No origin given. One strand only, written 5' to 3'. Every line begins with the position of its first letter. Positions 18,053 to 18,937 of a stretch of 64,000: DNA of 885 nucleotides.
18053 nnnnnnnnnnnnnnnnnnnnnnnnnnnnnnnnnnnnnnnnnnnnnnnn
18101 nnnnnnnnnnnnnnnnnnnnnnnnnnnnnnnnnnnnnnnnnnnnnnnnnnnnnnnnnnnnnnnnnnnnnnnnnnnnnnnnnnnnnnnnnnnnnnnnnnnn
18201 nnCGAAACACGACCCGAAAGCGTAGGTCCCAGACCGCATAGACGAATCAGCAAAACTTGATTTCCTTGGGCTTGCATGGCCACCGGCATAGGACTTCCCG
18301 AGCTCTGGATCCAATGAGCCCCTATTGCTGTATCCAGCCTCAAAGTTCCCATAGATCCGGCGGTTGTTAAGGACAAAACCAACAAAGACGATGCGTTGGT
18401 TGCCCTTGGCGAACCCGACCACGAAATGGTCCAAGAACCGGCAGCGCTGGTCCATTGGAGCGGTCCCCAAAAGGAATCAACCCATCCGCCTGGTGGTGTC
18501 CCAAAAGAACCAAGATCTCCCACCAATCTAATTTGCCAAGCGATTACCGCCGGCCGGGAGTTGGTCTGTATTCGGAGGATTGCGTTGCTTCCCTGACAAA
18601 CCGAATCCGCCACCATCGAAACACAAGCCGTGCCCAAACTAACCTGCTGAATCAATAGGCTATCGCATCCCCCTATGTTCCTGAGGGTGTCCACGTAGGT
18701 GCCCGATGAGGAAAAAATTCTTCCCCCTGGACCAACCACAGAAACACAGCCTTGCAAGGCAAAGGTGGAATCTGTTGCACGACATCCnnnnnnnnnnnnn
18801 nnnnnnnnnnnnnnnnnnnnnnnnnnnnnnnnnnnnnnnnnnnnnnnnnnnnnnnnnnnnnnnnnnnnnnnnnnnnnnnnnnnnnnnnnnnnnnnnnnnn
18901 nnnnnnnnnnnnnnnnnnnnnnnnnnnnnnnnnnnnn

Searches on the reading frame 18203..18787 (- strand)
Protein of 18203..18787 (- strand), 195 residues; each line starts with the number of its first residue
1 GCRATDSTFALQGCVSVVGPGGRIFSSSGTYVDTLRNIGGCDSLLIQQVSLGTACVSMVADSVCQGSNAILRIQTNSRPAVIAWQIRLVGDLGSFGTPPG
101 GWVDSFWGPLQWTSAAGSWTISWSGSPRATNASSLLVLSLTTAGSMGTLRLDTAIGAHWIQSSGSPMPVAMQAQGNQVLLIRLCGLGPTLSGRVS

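Call 52: predict_structure(alignment_id=A5)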
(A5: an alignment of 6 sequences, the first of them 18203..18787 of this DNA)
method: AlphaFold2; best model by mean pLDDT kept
length: 195 residues; sequences in the alignment: 6
mean_pLDDT: 74.3   pTM: 0.63
mean pLDDT of the five models: 74.3, 69.1, 57.6, 49.2, 39.9
residues with pLDDT >= 90: 17; 70-90: 105; 50-70: 61; < 50: 12
segments of 3 or more residues with pLDDT < 50: 1-4, 188-194
pLDDT, mean of each block of 10 residues (from residue 1): 51 59 70 65 63 72 83 84 91 83 59 85 85 79 83 86 83 80 65 47
secondary structure, 60 per line:
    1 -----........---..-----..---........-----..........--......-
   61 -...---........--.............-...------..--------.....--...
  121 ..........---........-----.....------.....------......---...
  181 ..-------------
elements in order: E6-13 E29-36 E42-51 E54-59 E62-64 E68-75 E78-90 E111-115 E118-130 E134-141 E147-151 E158-162 E169-174 E178-182

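Call 55: fold_search(model_id=the predicted structure, library=pdb)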
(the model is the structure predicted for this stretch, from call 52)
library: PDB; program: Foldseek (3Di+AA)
matches with E <= 10: 1924; with E <= 0.001: 33
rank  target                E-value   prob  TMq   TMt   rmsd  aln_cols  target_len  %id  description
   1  6kgd_A                1.0e-05  1.00  0.49  0.62   4.7       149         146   13  Crystal structure of CaDoc0917(R49D)-CaCohA2 complex at pH 8.0 (released 2020-07-08)
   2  6kgc_A                1.4e-05  1.00  0.48  0.62   5.1       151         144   13  Crystal structure of CaDoc0917(R49D)-CaCohA2 complex at pH 5.4 (released 2020-07-08)
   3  5nrm_A                2.1e-05  1.00  0.47  0.61   5.3       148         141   11  Crystal structure of the sixth cohesin from Acetivibrio cellulolyticus' scaffoldin B in complex with Cel5 dockerin S51 (released 2018-01-31)
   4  4ums                  2.6e-05  1.00  0.48  0.58   5.5       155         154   14  The crystal structure of the seventh ScaB type I cohesin from Pseudobacteroides cellulosolvens (released 2015-05-06)
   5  6kgf_C                3.3e-05  1.00  0.48  0.61   5.1       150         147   13  Crystal structure of CaDoc0917(R16D)-CaCohA2 complex at pH 8.2 (released 2020-07-08)
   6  6kge_A                5.0e-05  1.00  0.46  0.60   4.9       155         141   14  Crystal structure of CaDoc0917(R16D)-CaCohA2 complex at pH 5.5 (released 2020-07-08)
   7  6kgf_A                5.8e-05  1.00  0.48  0.63   5.1       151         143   13  Crystal structure of CaDoc0917(R16D)-CaCohA2 complex at pH 8.2 (released 2020-07-08)
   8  3ul4_A                8.0e-05  1.00  0.44  0.57   5.1       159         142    4  Crystal structure of Coh-OlpA(Cthe_3080)-Doc918(Cthe_0918) complex: A novel type I Cohesin-Dockerin complex from Clost (released 2012-11-28)
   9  5nrk_A                8.4e-05  1.00  0.43  0.56   5.7       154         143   11  Crystal structure of the sixth cohesin from Acetivibrio cellulolyticus' scaffoldin B in complex with Cel5 dockerin S15 (released 2018-01-31)
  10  3ghp_A                8.9e-05  1.00  0.46  0.47   6.7       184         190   12  Structure of the second type II cohesin module from the adaptor ScaA scaffoldin of Acetivibrio cellulolyticus (includi (released 2009-06-23)
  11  1qzn                  1.0e-04  1.00  0.41  0.45   6.4       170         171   11  Crystal Structure Analysis of a type II cohesin domain from the cellulosome of Acetivibrio cellulolyticus (released 2004-09-21)
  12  4uyp_C                1.8e-04  1.00  0.43  0.55   5.5       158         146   10  High resolution structure of the third cohesin ScaC in complex with the ScaB dockerin with a mutation in the N-termina (released 2015-04-15)
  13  6kg8_MODEL_1_A        2.5e-04  1.00  0.46  0.56   5.4       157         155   13  Solution structure of CaCohA2 from Clostridium acetobutylicum (released 2020-07-08)
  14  2vn6_A                2.5e-04  1.00  0.44  0.54   5.6       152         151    6  The Clostridium cellulolyticum dockerin displays a dual binding mode for its cohesin partner (released 2008-05-13)
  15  4uyp_A                3.0e-04  1.00  0.40  0.51   5.8       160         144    9  High resolution structure of the third cohesin ScaC in complex with the ScaB dockerin with a mutation in the N-termina (released 2015-04-15)
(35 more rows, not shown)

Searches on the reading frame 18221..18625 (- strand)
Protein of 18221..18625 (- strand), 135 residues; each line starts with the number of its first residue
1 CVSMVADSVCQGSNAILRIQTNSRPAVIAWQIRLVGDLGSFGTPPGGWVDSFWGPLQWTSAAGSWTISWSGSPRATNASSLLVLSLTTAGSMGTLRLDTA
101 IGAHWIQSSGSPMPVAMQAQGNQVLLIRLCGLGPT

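Call 40: search_solved_structures(query=A4, max_evalue=10)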
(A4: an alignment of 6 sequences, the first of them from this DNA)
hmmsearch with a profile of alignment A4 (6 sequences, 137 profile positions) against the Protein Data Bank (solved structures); distinct sequences matched with E-value up to 10: 8.
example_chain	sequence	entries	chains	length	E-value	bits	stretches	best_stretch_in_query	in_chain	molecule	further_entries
6ypu_q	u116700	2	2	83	0.018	18.3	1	87-126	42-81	30S ribosomal protein S16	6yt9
6v39_p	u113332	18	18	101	0.027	17.6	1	87-126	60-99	30S ribosomal protein S16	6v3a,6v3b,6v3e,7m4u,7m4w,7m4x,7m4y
5gl9_A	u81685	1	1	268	0.078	16.2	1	79-135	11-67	Beta-lactamase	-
6afo_A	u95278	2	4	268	0.081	16.1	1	79-135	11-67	Beta-lactamase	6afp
5gla_A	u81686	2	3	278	0.084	16.1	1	79-135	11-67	Beta-lactamase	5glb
6afm_A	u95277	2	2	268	0.086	16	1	79-135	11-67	Beta-lactamase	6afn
5glc_A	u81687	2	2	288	0.089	16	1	79-135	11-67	Beta-lactamase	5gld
7doo_A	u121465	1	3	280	0.94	12.6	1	61-128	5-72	Beta-lactamase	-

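Call 42: find_homologous_proteins(query=A4, max_evalue=0.01)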
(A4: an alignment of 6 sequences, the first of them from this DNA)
Query A4 (6 sequences): 4446 candidates shared short words with the query, none scored E <= 0.01.
